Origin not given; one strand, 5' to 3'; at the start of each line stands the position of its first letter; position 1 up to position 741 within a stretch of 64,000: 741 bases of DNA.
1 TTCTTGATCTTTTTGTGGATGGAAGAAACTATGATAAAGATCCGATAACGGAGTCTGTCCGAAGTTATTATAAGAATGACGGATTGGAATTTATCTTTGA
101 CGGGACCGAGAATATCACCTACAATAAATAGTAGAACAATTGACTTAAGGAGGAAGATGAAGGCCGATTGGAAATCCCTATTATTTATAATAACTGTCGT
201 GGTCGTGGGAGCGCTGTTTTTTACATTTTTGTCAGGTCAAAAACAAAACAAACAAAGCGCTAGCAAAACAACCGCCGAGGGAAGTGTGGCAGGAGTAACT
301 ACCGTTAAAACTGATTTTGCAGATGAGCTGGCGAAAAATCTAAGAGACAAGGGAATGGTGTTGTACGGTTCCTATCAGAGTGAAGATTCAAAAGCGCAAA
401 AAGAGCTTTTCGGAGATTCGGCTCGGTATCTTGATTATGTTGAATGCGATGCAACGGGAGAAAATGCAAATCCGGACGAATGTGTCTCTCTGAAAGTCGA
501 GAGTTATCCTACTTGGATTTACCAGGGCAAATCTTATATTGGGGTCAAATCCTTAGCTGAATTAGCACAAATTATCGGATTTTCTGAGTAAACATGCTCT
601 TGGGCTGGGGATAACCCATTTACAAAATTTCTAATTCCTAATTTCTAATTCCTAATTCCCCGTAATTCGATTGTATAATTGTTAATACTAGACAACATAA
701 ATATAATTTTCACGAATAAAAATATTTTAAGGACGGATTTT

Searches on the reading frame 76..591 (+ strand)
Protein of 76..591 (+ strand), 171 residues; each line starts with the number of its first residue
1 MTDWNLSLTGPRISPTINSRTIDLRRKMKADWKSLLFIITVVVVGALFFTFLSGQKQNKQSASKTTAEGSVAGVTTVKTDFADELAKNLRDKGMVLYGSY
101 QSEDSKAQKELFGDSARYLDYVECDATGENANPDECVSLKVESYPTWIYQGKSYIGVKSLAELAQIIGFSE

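Call 7: search_protein_families(library=pfam, proteins=[window:76-591:+])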
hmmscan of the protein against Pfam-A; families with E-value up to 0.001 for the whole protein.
window:76-591:+ (171 aa): 1 family
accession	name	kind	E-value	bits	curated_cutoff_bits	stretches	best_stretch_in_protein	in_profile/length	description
PF05961.16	Chordopox_A13L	-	0.00059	20.5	24.1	0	35-88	6-57/69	Chordopoxvirus A13L protein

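Call 14: search_protein_families(library=ncbifam, proteins=[window:76-591:+], max_evalue=0.01)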
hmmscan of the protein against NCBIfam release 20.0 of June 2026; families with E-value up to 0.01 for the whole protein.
window:76-591:+ (171 aa): 2 families
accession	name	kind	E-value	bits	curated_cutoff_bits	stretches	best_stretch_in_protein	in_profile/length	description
NF033802.1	AimP_fam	subfamily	0.0024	18.1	35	1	38-74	5-39/43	lysogeny pheromone AimP family peptide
NF042931.1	SAG1386_EF1546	equivalog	0.0044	17.1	80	1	28-84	26-83/158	SAG1386/EF1546 family surface-associated protein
